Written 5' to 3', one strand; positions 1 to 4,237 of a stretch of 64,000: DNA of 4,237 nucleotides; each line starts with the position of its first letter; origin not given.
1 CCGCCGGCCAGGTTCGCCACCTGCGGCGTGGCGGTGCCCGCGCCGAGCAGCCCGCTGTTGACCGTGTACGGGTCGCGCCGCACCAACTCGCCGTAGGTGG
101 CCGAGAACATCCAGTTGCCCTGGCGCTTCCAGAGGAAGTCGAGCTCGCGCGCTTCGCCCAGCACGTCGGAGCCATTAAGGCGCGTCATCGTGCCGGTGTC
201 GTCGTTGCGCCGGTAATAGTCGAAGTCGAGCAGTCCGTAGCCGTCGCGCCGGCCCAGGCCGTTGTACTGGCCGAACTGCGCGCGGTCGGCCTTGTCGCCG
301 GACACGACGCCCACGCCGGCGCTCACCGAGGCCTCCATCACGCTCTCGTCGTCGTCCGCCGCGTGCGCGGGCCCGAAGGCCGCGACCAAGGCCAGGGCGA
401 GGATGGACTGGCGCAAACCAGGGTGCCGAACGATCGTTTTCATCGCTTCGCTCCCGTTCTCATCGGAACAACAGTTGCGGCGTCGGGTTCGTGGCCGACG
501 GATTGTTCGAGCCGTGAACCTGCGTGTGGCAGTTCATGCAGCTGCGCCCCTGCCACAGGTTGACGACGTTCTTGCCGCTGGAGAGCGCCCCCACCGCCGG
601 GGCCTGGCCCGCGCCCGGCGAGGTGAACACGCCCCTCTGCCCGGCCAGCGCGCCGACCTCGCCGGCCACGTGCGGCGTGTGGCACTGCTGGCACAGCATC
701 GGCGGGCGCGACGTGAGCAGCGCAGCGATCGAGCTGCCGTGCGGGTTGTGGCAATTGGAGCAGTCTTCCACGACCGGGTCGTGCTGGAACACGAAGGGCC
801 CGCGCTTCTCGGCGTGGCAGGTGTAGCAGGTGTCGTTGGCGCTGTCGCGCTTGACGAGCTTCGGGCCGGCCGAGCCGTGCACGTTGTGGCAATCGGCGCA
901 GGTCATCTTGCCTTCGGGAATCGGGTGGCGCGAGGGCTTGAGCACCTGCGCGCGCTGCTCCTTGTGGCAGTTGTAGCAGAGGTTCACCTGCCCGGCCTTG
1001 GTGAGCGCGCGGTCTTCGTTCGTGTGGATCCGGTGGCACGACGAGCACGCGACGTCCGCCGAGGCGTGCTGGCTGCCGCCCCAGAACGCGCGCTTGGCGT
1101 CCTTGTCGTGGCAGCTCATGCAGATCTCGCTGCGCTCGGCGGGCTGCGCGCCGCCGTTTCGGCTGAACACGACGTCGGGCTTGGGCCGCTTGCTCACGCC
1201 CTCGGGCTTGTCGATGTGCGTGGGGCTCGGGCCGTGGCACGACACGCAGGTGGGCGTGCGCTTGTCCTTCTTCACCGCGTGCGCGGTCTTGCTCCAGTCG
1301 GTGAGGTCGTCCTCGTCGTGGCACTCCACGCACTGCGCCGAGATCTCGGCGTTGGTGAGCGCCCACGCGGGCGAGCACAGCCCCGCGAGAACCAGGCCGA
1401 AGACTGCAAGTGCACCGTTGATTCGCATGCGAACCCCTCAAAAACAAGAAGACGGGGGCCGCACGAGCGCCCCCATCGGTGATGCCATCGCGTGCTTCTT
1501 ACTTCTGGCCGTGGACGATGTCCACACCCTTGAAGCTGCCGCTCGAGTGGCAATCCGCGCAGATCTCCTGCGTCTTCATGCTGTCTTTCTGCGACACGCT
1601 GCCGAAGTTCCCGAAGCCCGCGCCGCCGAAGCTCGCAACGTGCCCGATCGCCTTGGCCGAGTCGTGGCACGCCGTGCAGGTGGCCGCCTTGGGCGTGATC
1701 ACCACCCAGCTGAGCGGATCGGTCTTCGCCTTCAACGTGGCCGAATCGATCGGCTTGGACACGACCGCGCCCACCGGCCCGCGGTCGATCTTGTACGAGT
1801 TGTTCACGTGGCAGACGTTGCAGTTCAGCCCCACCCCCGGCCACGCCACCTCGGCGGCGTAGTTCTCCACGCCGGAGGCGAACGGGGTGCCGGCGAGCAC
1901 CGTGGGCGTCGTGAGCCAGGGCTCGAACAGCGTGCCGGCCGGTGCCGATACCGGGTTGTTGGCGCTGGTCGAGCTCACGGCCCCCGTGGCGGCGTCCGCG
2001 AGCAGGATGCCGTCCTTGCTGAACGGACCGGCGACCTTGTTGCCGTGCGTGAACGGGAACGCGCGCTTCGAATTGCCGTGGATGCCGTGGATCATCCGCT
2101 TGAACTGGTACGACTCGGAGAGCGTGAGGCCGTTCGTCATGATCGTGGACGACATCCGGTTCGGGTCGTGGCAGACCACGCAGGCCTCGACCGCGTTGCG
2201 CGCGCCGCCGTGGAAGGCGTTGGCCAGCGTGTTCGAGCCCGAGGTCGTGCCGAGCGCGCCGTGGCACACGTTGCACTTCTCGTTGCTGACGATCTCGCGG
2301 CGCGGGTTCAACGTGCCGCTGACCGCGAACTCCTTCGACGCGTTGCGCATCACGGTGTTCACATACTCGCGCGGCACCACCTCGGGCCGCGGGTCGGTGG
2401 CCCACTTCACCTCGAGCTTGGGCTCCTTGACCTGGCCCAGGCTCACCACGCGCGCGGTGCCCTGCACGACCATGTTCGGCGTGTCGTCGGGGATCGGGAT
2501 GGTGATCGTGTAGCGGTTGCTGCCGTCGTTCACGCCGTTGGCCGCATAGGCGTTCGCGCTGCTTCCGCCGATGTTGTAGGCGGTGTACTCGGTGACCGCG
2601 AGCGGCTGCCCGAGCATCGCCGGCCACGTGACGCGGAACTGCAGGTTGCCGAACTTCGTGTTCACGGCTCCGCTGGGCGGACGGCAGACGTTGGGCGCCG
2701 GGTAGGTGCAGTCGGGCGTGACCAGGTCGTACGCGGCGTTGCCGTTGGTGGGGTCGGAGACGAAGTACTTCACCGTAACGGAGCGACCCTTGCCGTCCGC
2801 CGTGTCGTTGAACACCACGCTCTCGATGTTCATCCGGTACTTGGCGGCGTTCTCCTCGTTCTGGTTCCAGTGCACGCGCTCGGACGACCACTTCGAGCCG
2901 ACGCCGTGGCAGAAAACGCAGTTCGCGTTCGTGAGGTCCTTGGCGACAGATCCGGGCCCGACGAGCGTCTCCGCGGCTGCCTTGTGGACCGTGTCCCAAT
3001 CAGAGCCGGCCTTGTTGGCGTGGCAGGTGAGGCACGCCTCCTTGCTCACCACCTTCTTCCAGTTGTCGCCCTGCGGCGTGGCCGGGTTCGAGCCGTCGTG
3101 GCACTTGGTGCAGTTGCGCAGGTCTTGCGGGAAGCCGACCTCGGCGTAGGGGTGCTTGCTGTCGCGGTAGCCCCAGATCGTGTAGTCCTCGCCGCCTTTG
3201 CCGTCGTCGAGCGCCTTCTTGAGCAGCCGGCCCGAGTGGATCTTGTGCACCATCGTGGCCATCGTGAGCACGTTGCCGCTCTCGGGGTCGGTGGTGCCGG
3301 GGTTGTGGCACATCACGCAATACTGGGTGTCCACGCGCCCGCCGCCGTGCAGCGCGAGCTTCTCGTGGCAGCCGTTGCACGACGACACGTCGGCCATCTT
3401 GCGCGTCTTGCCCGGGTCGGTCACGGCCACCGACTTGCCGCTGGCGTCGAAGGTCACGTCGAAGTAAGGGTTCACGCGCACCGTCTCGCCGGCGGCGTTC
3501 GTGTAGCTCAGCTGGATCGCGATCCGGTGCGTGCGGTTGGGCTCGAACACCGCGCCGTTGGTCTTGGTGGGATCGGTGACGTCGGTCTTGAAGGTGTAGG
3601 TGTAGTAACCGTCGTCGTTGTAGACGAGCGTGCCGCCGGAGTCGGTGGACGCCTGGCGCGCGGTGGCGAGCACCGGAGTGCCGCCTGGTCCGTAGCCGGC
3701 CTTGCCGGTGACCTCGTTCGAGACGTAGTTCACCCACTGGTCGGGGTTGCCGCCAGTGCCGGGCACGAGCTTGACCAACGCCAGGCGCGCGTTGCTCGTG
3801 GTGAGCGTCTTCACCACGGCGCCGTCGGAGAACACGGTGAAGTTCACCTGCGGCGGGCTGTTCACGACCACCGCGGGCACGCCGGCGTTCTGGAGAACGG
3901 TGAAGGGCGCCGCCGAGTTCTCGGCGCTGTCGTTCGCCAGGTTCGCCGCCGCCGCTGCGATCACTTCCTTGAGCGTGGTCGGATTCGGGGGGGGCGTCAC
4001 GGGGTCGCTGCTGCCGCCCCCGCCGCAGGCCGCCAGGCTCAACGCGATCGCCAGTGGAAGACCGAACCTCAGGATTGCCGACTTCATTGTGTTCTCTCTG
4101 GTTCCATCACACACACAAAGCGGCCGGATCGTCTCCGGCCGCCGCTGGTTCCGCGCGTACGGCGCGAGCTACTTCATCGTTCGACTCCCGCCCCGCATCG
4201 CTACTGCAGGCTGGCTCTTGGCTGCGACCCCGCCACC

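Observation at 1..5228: Self-contained Mtr-type electron conduit that mixes 'reducer' (mtrC) and 'oxidiser' (monoheme c + cymA in cis) cluster architectures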

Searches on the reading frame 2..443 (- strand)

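Call 3: search_protein_families(library=ncbifam, proteins=[window:2-443:-], max_evalue=0.01)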
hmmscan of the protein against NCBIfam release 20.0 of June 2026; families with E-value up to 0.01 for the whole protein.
window:2-443:- (147 aa): 2 families
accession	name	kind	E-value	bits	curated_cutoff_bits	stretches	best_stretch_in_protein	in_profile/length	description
TIGR03509.1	OMP_MtrB_PioB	subfamily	3e-15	55.8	240.05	1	41-138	2-97/662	MtrB/PioB family decaheme-associated outer membrane protein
NF041027.1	GSU2204_Se_pt_1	equivalog_domain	0.0068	15.2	350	1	17-107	3-89/580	GSU2204 family CXXCH-containing (seleno)protein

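Call 4: search_protein_families(library=pfam, proteins=[window:2-443:-], max_evalue=0.01)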
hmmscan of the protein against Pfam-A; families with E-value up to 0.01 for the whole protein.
window:2-443:- (147 aa): 1 family
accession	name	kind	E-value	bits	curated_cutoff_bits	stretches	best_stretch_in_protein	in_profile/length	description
PF11854.14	MtrB_PioB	-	8.3e-13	48.2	23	1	52-139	4-90/635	Putative outer membrane beta-barrel porin, MtrB/PioB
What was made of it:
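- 1..443 (-): 5' part of mtrB (MtrB/PioB outer-membrane porin): the first 147 codons, cut by the window edge. TIGR03509 at 56 bits and PF11854 at 48 bits on the fragment (calls 3, 4).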

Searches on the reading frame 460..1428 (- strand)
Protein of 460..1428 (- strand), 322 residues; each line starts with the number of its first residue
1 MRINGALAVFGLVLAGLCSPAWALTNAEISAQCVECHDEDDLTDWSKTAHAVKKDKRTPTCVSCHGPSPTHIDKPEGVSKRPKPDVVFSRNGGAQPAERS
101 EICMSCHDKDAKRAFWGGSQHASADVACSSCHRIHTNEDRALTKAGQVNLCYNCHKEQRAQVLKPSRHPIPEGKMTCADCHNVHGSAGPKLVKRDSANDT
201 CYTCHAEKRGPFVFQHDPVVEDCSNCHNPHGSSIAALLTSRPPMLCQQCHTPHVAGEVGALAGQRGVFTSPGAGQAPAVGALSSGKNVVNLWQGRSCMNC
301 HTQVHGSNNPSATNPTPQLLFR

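Call 3: search_protein_families(library=ncbifam, proteins=[window:460-1428:-], max_evalue=0.01)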
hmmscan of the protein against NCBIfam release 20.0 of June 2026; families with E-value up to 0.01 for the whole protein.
window:460-1428:- (322 aa): 11 families
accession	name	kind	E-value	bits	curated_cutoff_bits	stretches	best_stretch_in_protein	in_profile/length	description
TIGR03508.1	decahem_SO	subfamily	5.7e-89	298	192.2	1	31-311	3-258/258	DmsE family decaheme c-type cytochrome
NF041028.1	decahem_GSU2203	exception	2.2e-72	244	325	1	59-315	68-309/317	GSU2203 family decaheme c-type cytochrome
TIGR01905.1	paired_CXXCH_1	subfamily_domain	2.9e-30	103.9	25.2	3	216-252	1-38/41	doubled CXXCH domain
NF008659.0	PRK11659.1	equivalog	1.3e-17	64.1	184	1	30-161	46-173/188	cytochrome c nitrite reductase pentaheme subunit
TIGR03146.1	cyt_nit_nrfB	equivalog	3e-15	56.8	166.6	1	30-159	11-145/145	cytochrome c nitrite reductase pentaheme subunit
NF049875.1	NetB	exception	1.9e-10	40.9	380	1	30-160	72-200/211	Nrf-like electron transfer protein NetB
TIGR03153.1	cytochr_NrfH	equivalog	1e-09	38.5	134.2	0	23-68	21-62/138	cytochrome c nitrite reductase small subunit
NF045722.1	c3_cytochr_TmcA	equivalog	1e-07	31.9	114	1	77-181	35-124/125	acidic tetraheme cytochrome c3 TmcA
NF045713.1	CxxCH_16_HmcA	equivalog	2.2e-06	26.6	400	1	102-256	113-258/541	sulfate respiration complex hexadecaheme cytochrome HmcA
NF047727.1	4hemeCytCCctA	equivalog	0.00059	20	180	1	120-209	29-108/109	tetraheme c-type cytochrome CctA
NF043011.1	CytC7_Geobact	equivalog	0.0083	16.6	120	0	215-256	39-80/89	cytochrome c7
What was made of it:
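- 460..1428 (-): mtrA: 322-aa DmsE/MtrA-family periplasmic decaheme cytochrome. TIGR03508 at 298 bits (cut-off 192) (call 3).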

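Call 4: search_protein_families(library=pfam, proteins=[window:460-1428:-], max_evalue=0.01)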
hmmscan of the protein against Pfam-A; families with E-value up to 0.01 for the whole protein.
window:460-1428:- (322 aa): 8 families
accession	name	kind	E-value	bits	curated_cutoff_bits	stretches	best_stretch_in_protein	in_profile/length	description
PF09699.15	Paired_CXXCH_1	-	3.2e-40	136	20.6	3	216-253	1-39/41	Doubled CXXCH motif (Paired_CXXCH_1)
PF22678.1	Cytochrom_c_NrfB-like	-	2.7e-17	63.5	27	2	61-154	1-89/89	Cytochrome c-type protein NrfB-like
PF14522.11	Cytochrome_C7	-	1.3e-11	44.6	24.8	1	119-182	6-67/67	Cytochrome c7 and related cytochrome c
PF14537.11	Cytochrom_c3_2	-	3.4e-11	43.9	25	1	121-205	2-78/79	Cytochrome c3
PF22113.1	Mtrc-MtrF_II-IV_dom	-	6.5e-08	32.7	30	0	198-303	6-90/176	Outer membrane cytochrome MtrC/MtrF-like, domains II/IV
PF03264.19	Cytochrom_NNT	-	1.8e-07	31.5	24.1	1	18-68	24-75/174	NapC/NirT cytochrome c family, N-terminal region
PF02085.21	Cytochrom_CIII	-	9e-07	29.6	22.9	0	30-66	46-83/101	Class III cytochrome C family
PF13435.11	Cytochrome_C554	-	0.0071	17.7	20.8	0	96-132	44-83/84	Cytochrome c554 and c-prime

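Call 12: find_encoding_contigs(protein=window:460-1428:-, flank=10000, max_places=6)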
Protein window:460-1428:- (322 aa): no gene with exactly this product is on record in the collection.

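Call 21: search_solved_structures(query=window:460-1428:-, max_evalue=0.001)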
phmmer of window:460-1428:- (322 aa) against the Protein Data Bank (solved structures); distinct sequences matched with E-value up to 0.001: 6.
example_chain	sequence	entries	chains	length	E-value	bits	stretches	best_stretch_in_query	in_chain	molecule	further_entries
6r2q_A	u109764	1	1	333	5.6e-59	203.4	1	32-312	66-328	Cystathionine beta-synthase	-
2ozy_A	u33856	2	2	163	5.1e-17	65.4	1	30-161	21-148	Cytochrome c-type protein nrfB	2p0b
1sp3_A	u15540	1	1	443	0.0001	25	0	32-215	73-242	cytochrome c, putative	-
1h29_A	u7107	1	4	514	0.00069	22.3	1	89-255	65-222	HIGH-MOLECULAR-WEIGHT CYTOCHROME C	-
1gws_A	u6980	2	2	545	0.00073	22.2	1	90-255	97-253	HIGH-MOLECULAR-WEIGHT CYTOCHROME C | High-molecular-weight cytochrome c precursor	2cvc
7tfs_A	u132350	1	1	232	0.00074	22.2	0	122-156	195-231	Cytochrome c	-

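Call 58: search_solved_structures(query=window:460-1428:-, max_evalue=1e-30, show_alignments=1)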
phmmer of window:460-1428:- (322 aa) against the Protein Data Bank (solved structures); distinct sequences matched with E-value up to 1e-30: 1.
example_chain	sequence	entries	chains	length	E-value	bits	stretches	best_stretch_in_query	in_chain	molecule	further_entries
6r2q_A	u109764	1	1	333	5.6e-59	203.4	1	32-312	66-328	Cystathionine beta-synthase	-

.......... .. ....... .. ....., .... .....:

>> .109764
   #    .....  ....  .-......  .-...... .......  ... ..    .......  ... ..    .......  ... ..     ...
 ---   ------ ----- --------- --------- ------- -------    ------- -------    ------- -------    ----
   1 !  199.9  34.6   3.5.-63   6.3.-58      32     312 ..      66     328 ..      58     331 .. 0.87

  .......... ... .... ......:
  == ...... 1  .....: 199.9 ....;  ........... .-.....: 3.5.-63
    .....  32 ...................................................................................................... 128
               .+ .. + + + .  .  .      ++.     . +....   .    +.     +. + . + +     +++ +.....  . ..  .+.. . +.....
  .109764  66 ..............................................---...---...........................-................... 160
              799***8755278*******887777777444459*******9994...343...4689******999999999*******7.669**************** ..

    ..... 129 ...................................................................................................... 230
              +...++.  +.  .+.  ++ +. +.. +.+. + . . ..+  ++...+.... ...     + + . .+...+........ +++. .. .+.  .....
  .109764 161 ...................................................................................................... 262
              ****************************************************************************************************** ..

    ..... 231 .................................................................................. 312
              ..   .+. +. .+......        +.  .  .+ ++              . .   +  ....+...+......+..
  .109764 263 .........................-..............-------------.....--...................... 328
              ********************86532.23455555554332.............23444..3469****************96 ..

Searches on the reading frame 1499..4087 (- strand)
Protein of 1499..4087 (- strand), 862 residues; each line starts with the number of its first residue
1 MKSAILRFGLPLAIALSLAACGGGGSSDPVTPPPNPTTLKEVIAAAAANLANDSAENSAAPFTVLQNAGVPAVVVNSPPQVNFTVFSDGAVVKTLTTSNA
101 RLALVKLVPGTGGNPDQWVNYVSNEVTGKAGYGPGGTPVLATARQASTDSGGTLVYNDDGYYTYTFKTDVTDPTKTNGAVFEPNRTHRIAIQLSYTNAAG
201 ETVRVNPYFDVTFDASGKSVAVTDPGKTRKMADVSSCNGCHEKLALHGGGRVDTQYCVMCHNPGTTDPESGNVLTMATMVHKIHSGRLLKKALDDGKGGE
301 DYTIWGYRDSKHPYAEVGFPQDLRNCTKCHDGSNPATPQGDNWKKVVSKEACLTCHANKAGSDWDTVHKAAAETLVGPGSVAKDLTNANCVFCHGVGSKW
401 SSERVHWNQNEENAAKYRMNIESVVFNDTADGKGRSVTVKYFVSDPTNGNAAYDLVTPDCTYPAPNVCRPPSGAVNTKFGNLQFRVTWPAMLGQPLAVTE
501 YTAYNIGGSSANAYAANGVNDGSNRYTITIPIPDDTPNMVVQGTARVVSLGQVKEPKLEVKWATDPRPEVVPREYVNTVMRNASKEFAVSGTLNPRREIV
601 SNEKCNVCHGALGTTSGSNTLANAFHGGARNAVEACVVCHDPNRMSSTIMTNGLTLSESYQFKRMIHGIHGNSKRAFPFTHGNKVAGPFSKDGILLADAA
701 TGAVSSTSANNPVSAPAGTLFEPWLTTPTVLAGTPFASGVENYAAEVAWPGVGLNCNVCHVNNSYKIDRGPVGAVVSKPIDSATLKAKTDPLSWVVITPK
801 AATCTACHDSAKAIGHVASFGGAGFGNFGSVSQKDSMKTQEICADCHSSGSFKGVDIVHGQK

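Call 3: search_protein_families(library=ncbifam, proteins=[window:1499-4087:-], max_evalue=0.01)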
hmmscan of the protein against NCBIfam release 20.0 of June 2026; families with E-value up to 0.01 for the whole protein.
window:1499-4087:- (862 aa): 3 families
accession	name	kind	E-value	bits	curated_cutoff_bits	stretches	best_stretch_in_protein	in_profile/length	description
TIGR03507.1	decahem_SO1788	subfamily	7.3e-174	579.9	209.3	1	73-859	2-672/672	OmcA/MtrC family decaheme c-type cytochrome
NF045713.1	CxxCH_16_HmcA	equivalog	1.9e-05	23.5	400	1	235-360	112-237/541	sulfate respiration complex hexadecaheme cytochrome HmcA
NF041198.1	UshA_like_PCGU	equivalog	0.0026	16.4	275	1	343-401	402-456/519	UshA-like (seleno)protein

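Call 4: search_protein_families(library=pfam, proteins=[window:1499-4087:-], max_evalue=0.01)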
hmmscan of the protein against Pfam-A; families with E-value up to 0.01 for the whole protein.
window:1499-4087:- (862 aa): 6 families
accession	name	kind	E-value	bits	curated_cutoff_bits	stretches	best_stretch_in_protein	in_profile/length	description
PF22113.1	Mtrc-MtrF_II-IV_dom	-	4e-61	206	30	2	597-860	1-176/176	Outer membrane cytochrome MtrC/MtrF-like, domains II/IV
PF14522.11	Cytochrome_C7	-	4.3e-16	58.9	24.8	4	752-848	12-67/67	Cytochrome c7 and related cytochrome c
PF14537.11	Cytochrom_c3_2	-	2.4e-11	44.4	25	1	325-395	8-65/79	Cytochrome c3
PF09699.15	Paired_CXXCH_1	-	1.5e-07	31.4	20.6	0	325-360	8-40/41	Doubled CXXCH motif (Paired_CXXCH_1)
PF22112.2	OmcA-like_N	-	3e-06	27.6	27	1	117-211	65-160/167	OmcA-like N-terminal domain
PF02085.21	Cytochrom_CIII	-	2.1e-05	25.2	22.9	0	602-644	46-86/101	Class III cytochrome C family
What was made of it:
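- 1499..4087 (-): mtrC: 862-aa OmcA/MtrC-family decaheme outer-surface lipoprotein. PF22113 matches twice and PF22112 once (calls 3, 4).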

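Call 8: find_related_loci(query=window:1499-4087:-, collection=genome_contigs, flank=10000)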
Query window:1499-4087:- (862 aa) in genome_contigs; peptide patterns used: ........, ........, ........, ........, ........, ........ (x = any residue, [..] = any of these).
238 stretches matched a pattern; 218 encode a relative of the query (tblastn E <= 1e-3); the best 80 are kept; 80 distinct loci.
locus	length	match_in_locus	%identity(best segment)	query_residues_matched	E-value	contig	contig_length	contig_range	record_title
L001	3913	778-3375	66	1-862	0e+0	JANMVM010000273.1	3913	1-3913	MAG: Rubrivivax sp. isolate OTE_88_metabat_89 OTE_88_k141_890817, whole genome shotgun sequence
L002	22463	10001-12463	66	1-862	0e+0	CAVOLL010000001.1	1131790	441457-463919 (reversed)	MAG: uncultured beta proteobacterium isolate MFD09964.bin.2.232 genome assembly, contig: contig_19179, whole genome shot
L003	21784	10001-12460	65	1-862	0e+0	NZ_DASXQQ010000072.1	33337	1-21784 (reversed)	MAG: Piscinibacter sp. isolate SMAG_U4617 k141_1243365, whole genome shotgun sequence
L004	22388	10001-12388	66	21-862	0e+0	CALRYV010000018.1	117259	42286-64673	MAG: Ramlibacter sp. 2FC isolate JJ-MEM5D2-223-2-m1-bin341 genome assembly, contig: JJ-MEM5D2-223-C58, whole genome shot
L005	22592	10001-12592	64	1-862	0e+0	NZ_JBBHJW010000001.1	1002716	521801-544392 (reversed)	Paucibacter soli strain AS307 1, whole genome shotgun sequence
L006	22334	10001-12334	66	39-862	0e+0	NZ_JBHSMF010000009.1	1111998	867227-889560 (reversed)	Caenimonas terrae strain KACC 13365 platanus_K_default_9, whole genome shotgun sequence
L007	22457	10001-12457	64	1-862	0e+0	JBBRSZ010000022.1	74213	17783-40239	MAG: Burkholderiales bacterium isolate La2_metabat2.163 La2_metabat2.163_K_1819030L74213_cov_29.1949, whole genome shotg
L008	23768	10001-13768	65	31-862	0e+0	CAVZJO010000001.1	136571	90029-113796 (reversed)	MAG: uncultured beta proteobacterium isolate MFD00962.bin.1.206 genome assembly, contig: contig_106301, whole genome sho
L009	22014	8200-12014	65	31-862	0e+0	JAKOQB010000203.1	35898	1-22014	MAG: Pseudomonadota bacterium isolate all_maxbin.099 k201_1842319, whole genome shotgun sequence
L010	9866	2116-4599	64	12-862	0e+0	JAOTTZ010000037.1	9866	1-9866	MAG: Burkholderiaceae bacterium isolate 13_July_SF_Bin36 13_July_SF_Bin36_scaffold_2944_c1, whole genome shotgun sequenc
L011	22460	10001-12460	65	52-862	0e+0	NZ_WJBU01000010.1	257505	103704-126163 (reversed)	Caenimonas koreensis DSM 17982 strain EMB320 Scaffold8_1, whole genome shotgun sequence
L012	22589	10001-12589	63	1-861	0e+0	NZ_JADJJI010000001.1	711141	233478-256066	MAG: Piscinibacter sp. isolate Ejby_18-Q3-R6-50_BATAC.337 tig00000693-10-7110010, whole genome shotgun sequence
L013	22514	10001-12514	63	34-861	0e+0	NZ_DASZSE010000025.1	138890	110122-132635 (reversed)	MAG: Ramlibacter sp. isolate SMAG_U6042 k141_152921, whole genome shotgun sequence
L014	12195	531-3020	61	1-862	0e+0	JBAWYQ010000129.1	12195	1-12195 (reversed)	MAG: Burkholderiales bacterium isolate ELA093 MAG093_129, whole genome shotgun sequence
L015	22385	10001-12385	65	52-862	0e+0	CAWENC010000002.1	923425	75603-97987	MAG: uncultured beta proteobacterium isolate MFD02832.bin.1.115 genome assembly, contig: contig_6210, whole genome shotg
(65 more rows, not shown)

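Call 15: find_encoding_contigs(protein=window:1499-4087:-, flank=10000, max_places=4)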
Protein window:1499-4087:- (862 aa): no gene with exactly this product is on record in the collection.
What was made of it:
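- Tried and rejected: MtrA and MtrC are not on record (calls 12, 15).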

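Call 20: search_solved_structures(query=window:1499-4087:-, max_evalue=0.001)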
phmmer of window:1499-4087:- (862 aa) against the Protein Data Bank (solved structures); distinct sequences matched with E-value up to 0.001: 4.
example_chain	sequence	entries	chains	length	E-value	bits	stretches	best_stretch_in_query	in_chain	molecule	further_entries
3pmq_A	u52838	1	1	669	4.4e-27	97.7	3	141-265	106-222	Decaheme cytochrome c MtrF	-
4lmh_A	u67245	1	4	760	1.6e-25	92.6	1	80-385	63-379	Extracellular iron oxide respiratory system surface decaheme cytochrome c component OmcA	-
3ucp_A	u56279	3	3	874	2.7e-14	55.5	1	123-358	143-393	UndA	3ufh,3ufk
9eov_A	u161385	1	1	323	2.1e-06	29.3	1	151-403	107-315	Extracellular iron oxide respiratory system surface decaheme cytochrome c component MtrC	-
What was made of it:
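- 1499..4087 (-): PDB relatives are MtrF, OmcA, UndA and MtrC (call 20).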
